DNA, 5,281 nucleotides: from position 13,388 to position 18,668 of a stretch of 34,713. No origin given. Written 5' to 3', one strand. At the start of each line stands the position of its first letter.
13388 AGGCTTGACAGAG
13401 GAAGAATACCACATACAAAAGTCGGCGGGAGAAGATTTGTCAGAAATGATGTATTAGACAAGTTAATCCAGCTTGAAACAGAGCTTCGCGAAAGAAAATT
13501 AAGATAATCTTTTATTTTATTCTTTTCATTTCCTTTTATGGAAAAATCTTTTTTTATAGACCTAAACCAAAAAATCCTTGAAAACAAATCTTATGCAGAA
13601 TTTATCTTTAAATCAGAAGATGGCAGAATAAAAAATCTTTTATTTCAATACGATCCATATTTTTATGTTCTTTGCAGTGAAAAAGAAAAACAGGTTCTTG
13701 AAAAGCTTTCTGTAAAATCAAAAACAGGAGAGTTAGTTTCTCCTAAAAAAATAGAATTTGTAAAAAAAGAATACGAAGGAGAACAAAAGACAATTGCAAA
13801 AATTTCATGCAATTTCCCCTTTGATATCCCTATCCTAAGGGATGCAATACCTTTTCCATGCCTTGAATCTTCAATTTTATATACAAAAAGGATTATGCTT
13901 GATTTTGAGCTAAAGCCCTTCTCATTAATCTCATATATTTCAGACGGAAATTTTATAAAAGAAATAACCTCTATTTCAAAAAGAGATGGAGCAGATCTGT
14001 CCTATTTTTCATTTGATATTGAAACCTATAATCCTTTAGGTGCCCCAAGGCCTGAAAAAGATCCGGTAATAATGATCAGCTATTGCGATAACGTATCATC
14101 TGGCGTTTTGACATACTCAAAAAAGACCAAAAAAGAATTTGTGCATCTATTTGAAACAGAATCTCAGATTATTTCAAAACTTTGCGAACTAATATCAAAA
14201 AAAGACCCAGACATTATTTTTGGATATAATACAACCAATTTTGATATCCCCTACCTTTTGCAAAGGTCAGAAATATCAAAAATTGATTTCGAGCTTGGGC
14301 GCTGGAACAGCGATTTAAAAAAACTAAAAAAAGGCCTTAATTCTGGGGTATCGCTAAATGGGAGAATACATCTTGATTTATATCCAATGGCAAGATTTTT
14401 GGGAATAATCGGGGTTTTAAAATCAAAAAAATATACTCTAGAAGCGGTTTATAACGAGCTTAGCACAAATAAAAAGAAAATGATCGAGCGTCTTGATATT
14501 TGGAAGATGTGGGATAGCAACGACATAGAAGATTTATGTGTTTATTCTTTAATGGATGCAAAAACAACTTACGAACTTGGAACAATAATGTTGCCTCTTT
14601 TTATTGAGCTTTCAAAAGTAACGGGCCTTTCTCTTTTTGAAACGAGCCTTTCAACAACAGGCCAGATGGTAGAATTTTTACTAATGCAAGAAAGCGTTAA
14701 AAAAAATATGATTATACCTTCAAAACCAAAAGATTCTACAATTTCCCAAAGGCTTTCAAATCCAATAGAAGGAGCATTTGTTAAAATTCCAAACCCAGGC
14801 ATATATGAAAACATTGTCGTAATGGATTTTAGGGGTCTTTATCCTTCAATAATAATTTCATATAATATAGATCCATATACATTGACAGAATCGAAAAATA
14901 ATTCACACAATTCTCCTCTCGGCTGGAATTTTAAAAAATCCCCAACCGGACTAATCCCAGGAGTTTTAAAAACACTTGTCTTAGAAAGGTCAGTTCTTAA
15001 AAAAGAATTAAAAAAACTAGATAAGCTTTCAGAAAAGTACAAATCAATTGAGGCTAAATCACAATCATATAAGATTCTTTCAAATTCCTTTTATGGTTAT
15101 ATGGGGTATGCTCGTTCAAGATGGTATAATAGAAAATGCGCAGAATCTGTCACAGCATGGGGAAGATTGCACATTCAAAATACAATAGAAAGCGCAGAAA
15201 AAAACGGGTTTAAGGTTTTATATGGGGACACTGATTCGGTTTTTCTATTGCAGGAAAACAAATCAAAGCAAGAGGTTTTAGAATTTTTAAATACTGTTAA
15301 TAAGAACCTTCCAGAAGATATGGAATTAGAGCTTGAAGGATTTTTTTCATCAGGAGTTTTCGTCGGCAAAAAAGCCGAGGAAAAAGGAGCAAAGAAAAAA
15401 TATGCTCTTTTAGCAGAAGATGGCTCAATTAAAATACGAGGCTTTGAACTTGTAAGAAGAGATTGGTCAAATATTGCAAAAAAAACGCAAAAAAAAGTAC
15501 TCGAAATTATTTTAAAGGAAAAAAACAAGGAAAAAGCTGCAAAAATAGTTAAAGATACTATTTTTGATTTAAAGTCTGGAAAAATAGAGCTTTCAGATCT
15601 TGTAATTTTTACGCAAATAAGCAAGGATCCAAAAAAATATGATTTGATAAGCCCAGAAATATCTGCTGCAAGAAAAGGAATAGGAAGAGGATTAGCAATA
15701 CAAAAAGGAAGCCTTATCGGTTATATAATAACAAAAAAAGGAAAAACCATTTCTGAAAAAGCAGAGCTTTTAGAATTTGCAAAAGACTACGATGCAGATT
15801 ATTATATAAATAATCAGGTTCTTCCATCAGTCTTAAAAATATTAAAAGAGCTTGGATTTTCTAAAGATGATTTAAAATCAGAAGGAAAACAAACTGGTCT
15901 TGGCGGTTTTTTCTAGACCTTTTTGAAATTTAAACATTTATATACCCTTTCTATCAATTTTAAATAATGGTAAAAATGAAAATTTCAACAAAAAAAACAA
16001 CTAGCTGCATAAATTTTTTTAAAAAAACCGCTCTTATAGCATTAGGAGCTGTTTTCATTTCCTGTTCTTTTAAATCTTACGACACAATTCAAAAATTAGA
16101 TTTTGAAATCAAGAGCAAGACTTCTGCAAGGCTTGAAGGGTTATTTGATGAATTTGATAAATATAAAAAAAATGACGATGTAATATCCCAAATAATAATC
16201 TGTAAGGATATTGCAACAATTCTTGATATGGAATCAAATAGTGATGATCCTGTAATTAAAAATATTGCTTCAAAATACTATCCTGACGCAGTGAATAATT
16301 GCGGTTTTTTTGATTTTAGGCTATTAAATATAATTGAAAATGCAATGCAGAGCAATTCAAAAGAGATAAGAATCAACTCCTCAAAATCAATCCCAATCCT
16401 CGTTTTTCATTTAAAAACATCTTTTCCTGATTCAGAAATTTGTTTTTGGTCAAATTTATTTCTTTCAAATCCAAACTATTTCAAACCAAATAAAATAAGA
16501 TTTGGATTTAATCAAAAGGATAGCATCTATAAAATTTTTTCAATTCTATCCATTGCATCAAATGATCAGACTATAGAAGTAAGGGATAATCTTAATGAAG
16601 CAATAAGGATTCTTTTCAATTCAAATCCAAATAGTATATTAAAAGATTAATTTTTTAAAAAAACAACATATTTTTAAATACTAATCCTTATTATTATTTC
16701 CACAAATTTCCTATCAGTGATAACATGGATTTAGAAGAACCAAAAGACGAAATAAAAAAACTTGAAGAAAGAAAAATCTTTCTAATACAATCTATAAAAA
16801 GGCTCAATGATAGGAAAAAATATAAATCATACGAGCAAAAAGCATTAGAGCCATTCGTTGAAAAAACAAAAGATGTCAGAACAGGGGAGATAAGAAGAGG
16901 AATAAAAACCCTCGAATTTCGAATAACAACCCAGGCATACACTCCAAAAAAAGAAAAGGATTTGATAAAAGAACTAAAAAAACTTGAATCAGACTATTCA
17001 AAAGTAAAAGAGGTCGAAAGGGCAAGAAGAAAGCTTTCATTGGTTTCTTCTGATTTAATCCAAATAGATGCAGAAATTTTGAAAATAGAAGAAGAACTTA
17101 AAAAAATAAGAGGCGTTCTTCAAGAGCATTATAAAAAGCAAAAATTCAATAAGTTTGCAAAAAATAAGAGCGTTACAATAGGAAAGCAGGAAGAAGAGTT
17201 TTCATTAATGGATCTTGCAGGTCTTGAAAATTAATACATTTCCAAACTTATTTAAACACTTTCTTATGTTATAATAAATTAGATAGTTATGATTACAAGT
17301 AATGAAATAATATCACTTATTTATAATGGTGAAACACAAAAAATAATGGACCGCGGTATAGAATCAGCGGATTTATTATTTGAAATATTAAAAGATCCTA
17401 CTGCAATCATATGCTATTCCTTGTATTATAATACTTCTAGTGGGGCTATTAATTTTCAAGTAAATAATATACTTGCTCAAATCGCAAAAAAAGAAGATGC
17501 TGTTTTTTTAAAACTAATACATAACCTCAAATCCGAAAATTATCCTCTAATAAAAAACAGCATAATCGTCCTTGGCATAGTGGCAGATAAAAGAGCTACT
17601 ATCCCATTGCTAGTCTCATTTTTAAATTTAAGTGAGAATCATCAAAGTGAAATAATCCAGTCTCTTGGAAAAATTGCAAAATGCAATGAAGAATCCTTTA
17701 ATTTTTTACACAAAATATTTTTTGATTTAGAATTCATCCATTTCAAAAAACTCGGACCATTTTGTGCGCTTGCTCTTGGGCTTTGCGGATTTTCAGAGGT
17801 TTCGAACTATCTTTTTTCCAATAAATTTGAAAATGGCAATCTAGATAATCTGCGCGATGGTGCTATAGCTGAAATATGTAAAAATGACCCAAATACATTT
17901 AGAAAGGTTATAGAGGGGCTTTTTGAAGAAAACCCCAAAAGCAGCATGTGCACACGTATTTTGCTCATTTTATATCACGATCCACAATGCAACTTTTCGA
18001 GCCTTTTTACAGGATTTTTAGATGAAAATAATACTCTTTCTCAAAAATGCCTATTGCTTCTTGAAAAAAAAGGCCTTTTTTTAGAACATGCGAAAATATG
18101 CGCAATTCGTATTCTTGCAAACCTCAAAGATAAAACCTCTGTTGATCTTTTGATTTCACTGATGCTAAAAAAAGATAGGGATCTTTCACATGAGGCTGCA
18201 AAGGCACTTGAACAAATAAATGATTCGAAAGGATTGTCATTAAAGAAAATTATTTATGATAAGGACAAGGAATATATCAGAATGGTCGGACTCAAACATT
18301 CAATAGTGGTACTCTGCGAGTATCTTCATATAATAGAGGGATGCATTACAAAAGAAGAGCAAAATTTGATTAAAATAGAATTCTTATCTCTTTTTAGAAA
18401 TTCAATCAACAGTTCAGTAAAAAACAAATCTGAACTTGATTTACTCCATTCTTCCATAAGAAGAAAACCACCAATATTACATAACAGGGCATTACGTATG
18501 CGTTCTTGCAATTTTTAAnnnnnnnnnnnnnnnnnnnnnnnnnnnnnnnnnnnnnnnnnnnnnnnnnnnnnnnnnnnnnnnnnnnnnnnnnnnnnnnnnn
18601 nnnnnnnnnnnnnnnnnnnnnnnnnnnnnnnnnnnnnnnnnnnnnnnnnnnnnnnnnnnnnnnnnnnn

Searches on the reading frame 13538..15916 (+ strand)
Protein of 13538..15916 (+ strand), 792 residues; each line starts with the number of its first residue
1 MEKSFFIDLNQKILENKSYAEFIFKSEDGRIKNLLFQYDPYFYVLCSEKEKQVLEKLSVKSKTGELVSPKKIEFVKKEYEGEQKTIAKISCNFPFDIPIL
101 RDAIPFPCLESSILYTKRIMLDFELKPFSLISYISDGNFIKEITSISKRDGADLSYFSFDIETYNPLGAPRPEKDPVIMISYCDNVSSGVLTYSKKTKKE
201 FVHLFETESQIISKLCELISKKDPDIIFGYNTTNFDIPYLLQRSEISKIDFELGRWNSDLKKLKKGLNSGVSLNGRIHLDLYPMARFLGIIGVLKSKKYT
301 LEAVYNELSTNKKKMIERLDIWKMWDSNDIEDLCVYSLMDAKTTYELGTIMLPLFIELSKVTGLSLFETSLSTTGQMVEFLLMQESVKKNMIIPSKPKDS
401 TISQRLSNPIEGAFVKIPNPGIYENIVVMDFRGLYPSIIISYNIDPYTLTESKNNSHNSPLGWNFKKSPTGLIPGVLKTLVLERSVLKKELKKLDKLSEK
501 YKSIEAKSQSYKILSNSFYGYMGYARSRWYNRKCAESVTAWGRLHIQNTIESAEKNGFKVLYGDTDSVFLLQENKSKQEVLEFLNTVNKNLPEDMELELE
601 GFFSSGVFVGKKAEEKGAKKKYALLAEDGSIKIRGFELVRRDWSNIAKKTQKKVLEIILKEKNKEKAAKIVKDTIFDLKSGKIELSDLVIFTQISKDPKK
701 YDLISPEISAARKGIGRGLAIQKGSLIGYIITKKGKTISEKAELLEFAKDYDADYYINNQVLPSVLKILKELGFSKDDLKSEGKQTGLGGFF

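Call 8: search_protein_families(library=pfam, proteins=[window:13538-15916:+], max_evalue=0.001)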
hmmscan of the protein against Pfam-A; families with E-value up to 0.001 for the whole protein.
window:13538-15916:+ (792 aa): 3 families
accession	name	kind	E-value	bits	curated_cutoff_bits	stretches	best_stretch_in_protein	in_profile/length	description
PF00136.26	DNA_pol_B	-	4.9e-63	213.9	23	1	376-771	13-452/453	DNA polymerase family B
PF03104.25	DNA_pol_B_exo1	-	9.1e-27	94.4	23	1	110-304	5-242/242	DNA polymerase family B, exonuclease domain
PF10108.15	DNA_pol_B_exo2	-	7.5e-07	29.5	24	1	206-346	35-168/213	Predicted 3'-5' exonuclease related to the exonuclease domain of PolB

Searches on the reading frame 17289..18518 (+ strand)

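Call 8: search_protein_families(library=pfam, proteins=[window:17289-18518:+], max_evalue=0.001)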
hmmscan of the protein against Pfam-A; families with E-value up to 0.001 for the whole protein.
window:17289-18518:+ (409 aa): 1 family
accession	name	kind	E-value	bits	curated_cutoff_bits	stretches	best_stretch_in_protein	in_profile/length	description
PF13646.12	HEAT_2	-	5.5e-11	43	27.7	1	272-332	20-81/88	HEAT repeats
